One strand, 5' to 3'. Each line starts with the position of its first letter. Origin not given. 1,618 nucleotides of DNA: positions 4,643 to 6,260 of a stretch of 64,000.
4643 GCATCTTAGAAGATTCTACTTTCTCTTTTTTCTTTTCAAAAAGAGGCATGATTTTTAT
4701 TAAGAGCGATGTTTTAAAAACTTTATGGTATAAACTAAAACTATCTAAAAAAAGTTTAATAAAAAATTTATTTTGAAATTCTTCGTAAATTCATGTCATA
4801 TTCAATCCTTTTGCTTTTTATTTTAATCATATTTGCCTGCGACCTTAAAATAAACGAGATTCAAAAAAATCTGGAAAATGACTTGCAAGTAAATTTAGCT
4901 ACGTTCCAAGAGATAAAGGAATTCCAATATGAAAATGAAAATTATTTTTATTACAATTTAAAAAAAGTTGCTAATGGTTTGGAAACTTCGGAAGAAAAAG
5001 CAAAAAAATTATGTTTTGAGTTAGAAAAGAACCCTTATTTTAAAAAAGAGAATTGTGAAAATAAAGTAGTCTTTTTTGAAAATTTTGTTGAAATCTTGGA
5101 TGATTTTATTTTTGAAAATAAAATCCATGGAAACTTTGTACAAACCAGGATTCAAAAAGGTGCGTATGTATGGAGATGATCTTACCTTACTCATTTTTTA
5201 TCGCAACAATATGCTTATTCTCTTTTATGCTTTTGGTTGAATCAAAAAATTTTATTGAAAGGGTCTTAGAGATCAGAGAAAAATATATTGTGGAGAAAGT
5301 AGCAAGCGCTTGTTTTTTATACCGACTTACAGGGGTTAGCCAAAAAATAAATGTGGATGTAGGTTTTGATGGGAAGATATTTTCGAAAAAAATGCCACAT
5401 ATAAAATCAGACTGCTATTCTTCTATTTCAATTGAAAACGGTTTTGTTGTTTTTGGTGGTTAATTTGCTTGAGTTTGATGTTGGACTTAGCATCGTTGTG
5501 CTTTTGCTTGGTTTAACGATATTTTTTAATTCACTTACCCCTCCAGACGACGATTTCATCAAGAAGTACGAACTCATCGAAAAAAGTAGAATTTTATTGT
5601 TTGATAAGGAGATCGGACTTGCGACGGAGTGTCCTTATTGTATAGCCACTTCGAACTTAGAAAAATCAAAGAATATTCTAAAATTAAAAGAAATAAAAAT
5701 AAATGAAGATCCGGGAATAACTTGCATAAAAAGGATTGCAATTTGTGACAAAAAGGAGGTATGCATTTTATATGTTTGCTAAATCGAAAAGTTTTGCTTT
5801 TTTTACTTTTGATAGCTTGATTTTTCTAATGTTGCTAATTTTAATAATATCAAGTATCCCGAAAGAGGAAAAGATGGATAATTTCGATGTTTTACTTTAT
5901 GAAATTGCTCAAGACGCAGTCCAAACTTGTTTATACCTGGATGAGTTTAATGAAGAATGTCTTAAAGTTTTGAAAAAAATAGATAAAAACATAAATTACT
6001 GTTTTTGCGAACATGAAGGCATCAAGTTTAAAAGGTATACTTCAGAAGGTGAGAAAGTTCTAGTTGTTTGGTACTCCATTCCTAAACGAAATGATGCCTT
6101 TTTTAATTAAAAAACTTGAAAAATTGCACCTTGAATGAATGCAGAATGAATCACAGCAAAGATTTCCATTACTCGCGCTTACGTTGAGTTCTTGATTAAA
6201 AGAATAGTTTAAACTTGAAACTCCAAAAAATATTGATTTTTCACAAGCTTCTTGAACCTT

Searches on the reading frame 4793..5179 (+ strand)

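Call 77: search_protein_families(library=pfam, proteins=[window:4793-5179:+], max_evalue=0.1)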
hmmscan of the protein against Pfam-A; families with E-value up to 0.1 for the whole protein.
window:4793-5179:+ (128 aa): 1 family
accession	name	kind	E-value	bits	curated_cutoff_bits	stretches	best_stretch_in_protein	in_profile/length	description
PF05531.17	NPV_P10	-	0.031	15.2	29.8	1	1-43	1-42/75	Nucleopolyhedrovirus P10 protein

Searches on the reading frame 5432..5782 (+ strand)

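Call 77: search_protein_families(library=pfam, proteins=[window:5432-5782:+], max_evalue=0.1)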
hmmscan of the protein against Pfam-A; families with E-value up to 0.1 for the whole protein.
window:5432-5782:+ (116 aa): 1 family
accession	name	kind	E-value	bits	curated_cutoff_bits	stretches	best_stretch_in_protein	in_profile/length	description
PF00462.30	Glutaredoxin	-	0.021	15.5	22.9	1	55-96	2-37/60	Glutaredoxin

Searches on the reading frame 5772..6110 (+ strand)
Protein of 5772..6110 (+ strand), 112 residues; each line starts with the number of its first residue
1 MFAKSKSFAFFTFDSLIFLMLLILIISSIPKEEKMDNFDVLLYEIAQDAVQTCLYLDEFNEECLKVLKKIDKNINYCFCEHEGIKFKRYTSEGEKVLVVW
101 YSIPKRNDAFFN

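Call 77: search_protein_families(library=pfam, proteins=[window:5772-6110:+], max_evalue=0.1)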
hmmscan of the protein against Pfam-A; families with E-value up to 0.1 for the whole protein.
window:5772-6110:+ (112 aa): 1 family
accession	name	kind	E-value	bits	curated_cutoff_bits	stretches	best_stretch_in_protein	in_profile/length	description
PF19331.4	MCCA_BT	-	0.088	12.8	27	0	75-104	20-49/165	Methylcrotonoyl-CoA carboxylase subunit alpha BT domain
